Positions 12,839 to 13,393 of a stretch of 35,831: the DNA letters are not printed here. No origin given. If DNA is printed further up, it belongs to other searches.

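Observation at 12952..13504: Bacterial-type acyl carrier protein co-transcribed with a six-Cys 'two-CW-like' protein in an archaeal genome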

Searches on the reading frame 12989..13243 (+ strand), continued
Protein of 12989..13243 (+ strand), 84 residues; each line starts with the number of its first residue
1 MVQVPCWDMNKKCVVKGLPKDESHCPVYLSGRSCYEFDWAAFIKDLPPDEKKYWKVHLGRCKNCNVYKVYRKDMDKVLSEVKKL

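Call 84: search_protein_families(library=ncbifam, alignment_id=A3, max_evalue=5)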
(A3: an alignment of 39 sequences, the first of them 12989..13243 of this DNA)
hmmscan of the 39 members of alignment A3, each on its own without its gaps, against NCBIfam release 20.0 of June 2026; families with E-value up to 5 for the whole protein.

A. member 1, window:12989-13243:+ (84 aa): 2 families
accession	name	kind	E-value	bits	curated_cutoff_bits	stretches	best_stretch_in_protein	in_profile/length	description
NF045718.1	two_CW_domain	domain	0.018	15.4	35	1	5-72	2-79/80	two-CW domain-containing protein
NF052368.1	antisigmaE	subfamily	0.082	12.7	50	1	46-68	19-41/48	anti-sigma factor family protein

B. families by the number of members that match (of 39 scanned): 9 families
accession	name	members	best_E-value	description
NF045718.1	two_CW_domain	15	0.0057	two-CW domain-containing protein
NF052368.1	antisigmaE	2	0.064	anti-sigma factor family protein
NF001764.0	PRK00504.1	1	0.0039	50S ribosomal protein L33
NF001753.0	PRK00481.1-3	1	0.016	NAD-dependent protein deacylase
NF006351.0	PRK08576.1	1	0.019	hypothetical protein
NF040867.1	prot_deacyl_CobB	1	0.035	NAD-dependent protein deacetylase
NF033894.1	Eex_IncN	1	0.072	EexN family lipoprotein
NF058577.1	FdxA_fam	1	0.13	4Fe-4S ferredoxin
NF009914.0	PRK13374.1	1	0.22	DeoD-type purine-nucleoside phosphorylase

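Call 90: fold_search(model_id=the predicted structure, library=viral)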
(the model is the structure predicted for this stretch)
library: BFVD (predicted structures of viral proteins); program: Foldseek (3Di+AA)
matches with E <= 10: 27; with E <= 0.001: 0
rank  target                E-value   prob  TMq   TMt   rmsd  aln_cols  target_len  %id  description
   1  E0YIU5                1.2e+00  0.13  0.32  0.05  12.2        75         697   20  DOD-type homing endonuclease domain-containing protein [Lactococcus phage 949]
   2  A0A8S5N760            1.6e+00  0.41  0.45  0.15   6.3        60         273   23  Uncharacterized protein [Myoviridae sp. ctiBE32]
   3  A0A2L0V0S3            4.0e+00  0.01  0.19  0.15  11.6        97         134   13  Uncharacterized protein [Agrobacterium phage Atu_ph07]
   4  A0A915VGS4            4.5e+00  0.21  0.41  0.50   2.3        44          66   16  (no name in the UniProt tables at hand)
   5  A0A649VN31            4.5e+00  0.21  0.45  0.43   2.8        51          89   16  (no name in the UniProt tables at hand)
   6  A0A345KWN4            5.1e+00  0.06  0.27  0.37   6.8        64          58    8  Uncharacterized protein [Mycobacterium phage Hangman]
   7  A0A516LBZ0            5.4e+00  0.20  0.41  0.08   2.4        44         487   18  (no name in the UniProt tables at hand)
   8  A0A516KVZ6            5.4e+00  0.16  0.41  0.35   2.7        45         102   18  (no name in the UniProt tables at hand)
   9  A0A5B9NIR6            6.1e+00  0.15  0.41  0.54   3.3        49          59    6  (no name in the UniProt tables at hand)
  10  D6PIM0                6.1e+00  0.15  0.38  0.51   1.8        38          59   18  (no name in the UniProt tables at hand)
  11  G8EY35                6.1e+00  0.11  0.35  0.18   2.7        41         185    7  Uncharacterized protein [Synechococcus phage S-CAM8]
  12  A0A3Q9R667            7.0e+00  0.11  0.38  0.43   2.5        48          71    8  (no name in the UniProt tables at hand)
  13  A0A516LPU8            7.0e+00  0.08  0.36  0.48   3.9        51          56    8  (no name in the UniProt tables at hand)
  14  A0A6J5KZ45            7.9e+00  0.03  0.28  0.34   7.5        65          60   18  Uncharacterized protein [uncultured Caudovirales phage]
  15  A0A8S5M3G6            7.9e+00  0.03  0.29  0.19  14.9        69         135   17  Uncharacterized protein [Myoviridae sp. ctdxI18]
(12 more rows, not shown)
